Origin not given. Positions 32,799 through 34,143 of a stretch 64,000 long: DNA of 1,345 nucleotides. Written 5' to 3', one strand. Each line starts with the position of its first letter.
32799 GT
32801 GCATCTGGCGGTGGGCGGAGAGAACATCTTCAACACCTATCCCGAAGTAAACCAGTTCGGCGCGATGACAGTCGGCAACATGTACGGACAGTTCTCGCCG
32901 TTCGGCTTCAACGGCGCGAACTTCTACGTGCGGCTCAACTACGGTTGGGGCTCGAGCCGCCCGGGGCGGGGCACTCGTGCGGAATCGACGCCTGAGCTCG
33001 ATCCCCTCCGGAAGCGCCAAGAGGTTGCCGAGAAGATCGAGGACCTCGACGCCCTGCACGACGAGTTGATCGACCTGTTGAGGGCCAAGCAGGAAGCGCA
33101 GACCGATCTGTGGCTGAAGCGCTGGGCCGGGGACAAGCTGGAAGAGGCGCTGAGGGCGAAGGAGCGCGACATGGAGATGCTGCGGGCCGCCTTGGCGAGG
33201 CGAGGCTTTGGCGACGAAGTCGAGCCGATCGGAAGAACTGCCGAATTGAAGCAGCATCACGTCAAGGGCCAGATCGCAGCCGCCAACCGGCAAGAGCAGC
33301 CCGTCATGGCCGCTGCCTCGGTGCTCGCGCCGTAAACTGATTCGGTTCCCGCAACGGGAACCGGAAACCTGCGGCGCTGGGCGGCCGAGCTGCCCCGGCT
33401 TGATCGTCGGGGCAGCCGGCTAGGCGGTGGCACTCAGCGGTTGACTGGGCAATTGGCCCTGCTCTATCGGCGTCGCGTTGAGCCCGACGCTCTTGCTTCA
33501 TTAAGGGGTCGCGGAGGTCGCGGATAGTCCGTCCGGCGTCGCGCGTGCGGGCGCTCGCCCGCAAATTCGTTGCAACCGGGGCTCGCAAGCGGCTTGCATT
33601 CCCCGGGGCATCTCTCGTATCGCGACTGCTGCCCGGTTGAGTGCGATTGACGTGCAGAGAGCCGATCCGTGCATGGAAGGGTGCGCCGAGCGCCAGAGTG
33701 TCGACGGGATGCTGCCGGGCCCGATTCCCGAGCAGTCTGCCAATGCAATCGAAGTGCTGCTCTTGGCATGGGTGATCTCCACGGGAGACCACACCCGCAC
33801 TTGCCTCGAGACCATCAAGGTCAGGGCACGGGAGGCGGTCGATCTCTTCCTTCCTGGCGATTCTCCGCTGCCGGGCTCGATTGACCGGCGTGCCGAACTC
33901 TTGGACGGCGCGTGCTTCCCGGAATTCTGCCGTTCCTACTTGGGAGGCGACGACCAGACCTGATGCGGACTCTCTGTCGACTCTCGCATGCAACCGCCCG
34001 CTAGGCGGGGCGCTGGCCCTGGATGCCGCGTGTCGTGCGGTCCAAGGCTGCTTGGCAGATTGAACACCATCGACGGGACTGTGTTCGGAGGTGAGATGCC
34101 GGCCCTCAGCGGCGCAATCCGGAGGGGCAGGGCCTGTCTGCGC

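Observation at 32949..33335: TonB-dependent receptor continues 128 aa beyond its terminal beta-strand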

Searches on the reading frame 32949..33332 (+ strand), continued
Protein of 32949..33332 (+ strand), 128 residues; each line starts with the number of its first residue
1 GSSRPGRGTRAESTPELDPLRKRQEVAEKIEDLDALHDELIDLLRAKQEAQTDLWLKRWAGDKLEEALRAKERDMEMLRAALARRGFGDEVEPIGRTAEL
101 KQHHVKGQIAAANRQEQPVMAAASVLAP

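Call 55: find_related_loci(query=A2, collection=genome_contigs, flank=6000)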
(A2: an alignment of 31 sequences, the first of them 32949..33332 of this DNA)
Query A2 (128 aa) in genome_contigs; peptide patterns used: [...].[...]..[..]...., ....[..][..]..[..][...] (x = any residue, [..] = any of these).
248 stretches matched a pattern; 40 encode a relative of the query (tblastn E <= 1e-3); 40 distinct loci.
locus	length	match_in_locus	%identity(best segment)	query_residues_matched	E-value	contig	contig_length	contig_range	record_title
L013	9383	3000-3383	99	1-128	2e-81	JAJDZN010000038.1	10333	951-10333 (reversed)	MAG: Bryobacterales bacterium isolate jk18x40bins.51 k141_2448794, whole genome shotgun sequence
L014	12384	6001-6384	96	1-128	3e-78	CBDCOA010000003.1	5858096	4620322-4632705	MAG: Bryobacterales bacterium isolate e87d622e-8fc3-4eb5-b2ff-02838af88e55 genome assembly, contig: contig_3, whole geno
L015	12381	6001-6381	67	1-127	1e-47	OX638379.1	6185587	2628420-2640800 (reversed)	MAG: uncultured Bryobacterales bacterium isolate bca447ce-52f6-4023-9bd2-d2f45ab2d451 genome assembly, chromosome: 1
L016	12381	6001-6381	65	1-127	5e-46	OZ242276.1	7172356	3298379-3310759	MAG: Bryobacterales bacterium isolate 6a17fdd1-799e-4b89-b3db-5c5ff6fa14e9 genome assembly, chromosome: 1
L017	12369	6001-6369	60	1-121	4e-41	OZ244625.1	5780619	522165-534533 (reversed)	MAG: Bryobacterales bacterium isolate 977db337-f3f5-4b10-816d-e0f1db46c981 genome assembly, chromosome: 1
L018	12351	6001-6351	62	1-116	3e-39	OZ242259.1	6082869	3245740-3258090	MAG: Bryobacterales bacterium isolate 0950f91b-628e-4ed9-b989-43c9b73d7c92 genome assembly, chromosome: 1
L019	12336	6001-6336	61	1-110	4e-37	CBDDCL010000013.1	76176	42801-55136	MAG: Bryobacterales bacterium isolate 9a5723b4-f69d-4256-802c-3c242fd87eb7 genome assembly, contig: contig_7, whole geno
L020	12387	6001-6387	53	1-128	4e-37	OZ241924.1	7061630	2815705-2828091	MAG: Bryobacterales bacterium isolate ec3cd7dd-fe08-42ca-8104-b6e80085a40d genome assembly, chromosome: 1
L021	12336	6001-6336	61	1-110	9e-37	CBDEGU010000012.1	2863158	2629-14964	MAG: Bryobacterales bacterium isolate 63e98ee0-76b8-4d66-b35b-f102d4a5bfdb genome assembly, contig: contig_12, whole gen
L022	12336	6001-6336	61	1-110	9e-37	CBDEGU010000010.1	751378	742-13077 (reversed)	MAG: Bryobacterales bacterium isolate 63e98ee0-76b8-4d66-b35b-f102d4a5bfdb genome assembly, contig: contig_10, whole gen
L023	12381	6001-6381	54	1-125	8e-37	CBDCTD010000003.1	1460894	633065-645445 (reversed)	MAG: Bryobacterales bacterium isolate 4c556f70-15f0-4db9-9a41-0f3818de793c genome assembly, contig: contig_3, whole geno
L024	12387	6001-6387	55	1-128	1e-36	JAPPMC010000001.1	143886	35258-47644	MAG: Bryobacterales bacterium isolate RHO3_bin_37 NODE_261_length_143886_cov_29.174698, whole genome shotgun sequence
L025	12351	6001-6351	57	1-114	4e-36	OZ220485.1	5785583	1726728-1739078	MAG: Bryobacterales bacterium isolate 86978798-6d99-423e-8588-835106a9727b genome assembly, chromosome: 1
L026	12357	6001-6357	55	1-117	3e-36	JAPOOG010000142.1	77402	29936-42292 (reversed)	MAG: Bryobacterales bacterium isolate APA_bin_29 c_000000286352, whole genome shotgun sequence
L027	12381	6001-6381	54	1-125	9e-36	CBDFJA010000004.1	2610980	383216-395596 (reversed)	MAG: Bryobacterales bacterium isolate 1f52cc50-c340-419f-9c42-50c4cc8c6db1 genome assembly, contig: contig_4, whole geno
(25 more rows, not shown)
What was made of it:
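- It is retained across an entire order with sequence divergence down to about 50% (call 55).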

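Call 59: search_protein_families(library=phrogs, proteins=[window:32949-33332:+, P0130, P0137, P0139, P0147, P0132], max_evalue=0.01)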
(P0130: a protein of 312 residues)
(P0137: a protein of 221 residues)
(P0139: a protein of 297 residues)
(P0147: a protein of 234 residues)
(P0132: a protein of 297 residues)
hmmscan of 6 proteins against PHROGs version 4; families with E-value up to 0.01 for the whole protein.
window:32949-33332:+ (128 aa): 0 families

P0130 (312 aa): 0 families

P0137 (221 aa): 0 families

P0139 (297 aa): 1 family
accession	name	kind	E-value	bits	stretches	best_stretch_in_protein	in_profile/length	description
phrog_23108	-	tail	0.002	16.7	1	37-152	1182-1275/1552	tail length tape measure protein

P0147 (234 aa): 0 families

P0132 (297 aa): 0 families

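Call 60: search_protein_families(library=ncbifam, proteins=[P0130, P0137, P0139, P0147, P0132, P0136, P0169], max_evalue=0.01)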
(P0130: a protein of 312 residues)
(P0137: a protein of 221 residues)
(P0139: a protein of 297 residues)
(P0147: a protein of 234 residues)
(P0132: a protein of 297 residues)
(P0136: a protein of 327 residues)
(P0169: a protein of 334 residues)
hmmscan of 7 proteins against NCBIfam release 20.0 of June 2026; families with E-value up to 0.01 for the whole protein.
P0130 (312 aa): 0 families

P0137 (221 aa): 1 family
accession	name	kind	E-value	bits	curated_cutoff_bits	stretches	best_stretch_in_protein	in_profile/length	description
NF033761.1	gliding_GltJ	equivalog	0.0021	17.2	450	1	7-121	371-480/671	adventurous gliding motility protein GltJ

P0139 (297 aa): 1 family
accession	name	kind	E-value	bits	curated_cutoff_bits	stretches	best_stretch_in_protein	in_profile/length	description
TIGR02481.1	hemeryth_dom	domain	0.0029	17.7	51.75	0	196-225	3-32/126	hemerythrin domain-containing protein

P0147 (234 aa): 2 families
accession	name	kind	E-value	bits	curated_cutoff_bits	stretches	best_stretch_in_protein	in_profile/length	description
NF052320.1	Cbp1_fam_LP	subfamily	0.007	15.9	90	0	2-101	2-102/286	Cbp1 family collagen-binding glycoprotein adhesin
NF047408.1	SA0632_fam_LP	equivalog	0.0074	15.9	70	0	2-46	2-44/68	SA0632 family lipoprotein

P0132 (297 aa): 0 families

P0136 (327 aa): 1 family
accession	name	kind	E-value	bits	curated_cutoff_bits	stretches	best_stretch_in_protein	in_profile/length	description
NF011512.0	PRK14950.1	equivalog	0.0057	15.9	593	1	115-242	348-475/585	DNA polymerase III subunits gamma and tau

P0169 (334 aa): 0 families

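Call 61: search_dna_similar(query=P0139, collection=plasmids, mode=protein, max_evalue=0.001, max_rows=15)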
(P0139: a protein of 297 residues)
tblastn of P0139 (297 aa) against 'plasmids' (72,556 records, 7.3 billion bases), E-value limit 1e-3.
No match.

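Call 62: search_dna_similar(query=window:32949-33332:+, collection=plasmids, mode=protein, max_evalue=0.001, max_rows=15)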
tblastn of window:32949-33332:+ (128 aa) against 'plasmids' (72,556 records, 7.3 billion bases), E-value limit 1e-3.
No match.

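Call 74: fold_search(model_id=the predicted structure, library=viral)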
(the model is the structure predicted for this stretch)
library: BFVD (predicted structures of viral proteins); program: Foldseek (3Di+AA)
matches with E <= 10: 568; with E <= 0.001: 0
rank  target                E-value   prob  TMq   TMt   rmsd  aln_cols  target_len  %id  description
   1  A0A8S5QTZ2            2.5e-01  0.72  0.36  0.41  15.5       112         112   12  Uncharacterized protein [Siphoviridae sp. ctETl1]
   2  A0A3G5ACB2            2.8e-01  0.75  0.41  0.06  23.0       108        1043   18  Uncharacterized protein [Hyperionvirus sp.]
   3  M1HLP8                3.2e-01  0.51  0.34  0.32  15.1       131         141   15  (no name in the UniProt tables at hand)
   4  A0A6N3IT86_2          3.4e-01  0.23  0.28  0.06  15.2       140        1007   16  (no name in the UniProt tables at hand)
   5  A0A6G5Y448            4.5e-01  0.14  0.25  0.08  25.7       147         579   15  (no name in the UniProt tables at hand)
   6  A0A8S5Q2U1            5.4e-01  0.85  0.53  0.35  11.6       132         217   11  Uncharacterized protein [Myoviridae sp. ctMYT7]
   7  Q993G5                5.7e-01  0.15  0.26  0.07  24.5       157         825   13  C3 [callitrichine gammaherpesvirus 3]
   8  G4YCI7                6.4e-01  0.72  0.47  0.46   9.9       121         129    6  (no name in the UniProt tables at hand)
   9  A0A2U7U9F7            6.4e-01  0.60  0.45  0.26  18.1       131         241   13  Uncharacterized protein [Pandoravirus quercus]
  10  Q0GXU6                6.4e-01  0.23  0.29  0.07  13.2       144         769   15  Tail tape measure protein [Lactococcus phage Q54]
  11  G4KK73                7.2e-01  0.84  0.55  0.34   9.5       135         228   10  (no name in the UniProt tables at hand)
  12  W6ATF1                7.6e-01  0.38  0.36  0.15  23.5       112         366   20  (no name in the UniProt tables at hand)
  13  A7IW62                8.1e-01  0.33  0.31  0.27  14.8       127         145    9  Uncharacterized protein B187R [Paramecium bursaria Chlorella virus NY2A]
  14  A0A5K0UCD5            8.1e-01  0.18  0.29  0.17  11.3       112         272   19  Sorbitol dehydrogenase-2-like [Yasminevirus sp. GU-2018]
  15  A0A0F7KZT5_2          8.6e-01  0.60  0.46  0.07   6.9       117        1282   11  Helicase ATP-binding domain-containing protein [uncultured marine virus]
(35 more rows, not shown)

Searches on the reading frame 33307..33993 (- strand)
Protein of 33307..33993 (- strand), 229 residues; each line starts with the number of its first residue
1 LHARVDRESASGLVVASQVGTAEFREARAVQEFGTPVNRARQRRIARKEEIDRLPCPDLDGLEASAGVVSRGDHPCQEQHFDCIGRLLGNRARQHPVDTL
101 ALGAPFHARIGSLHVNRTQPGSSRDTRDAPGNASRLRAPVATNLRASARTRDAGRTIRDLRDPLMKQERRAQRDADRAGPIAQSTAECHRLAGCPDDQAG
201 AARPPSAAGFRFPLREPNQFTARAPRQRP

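Call 17: search_protein_families(library=pfam, proteins=[window:33307-33993:-], max_evalue=0.001)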
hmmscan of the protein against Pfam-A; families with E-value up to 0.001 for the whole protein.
window:33307-33993:- (229 aa): 0 families
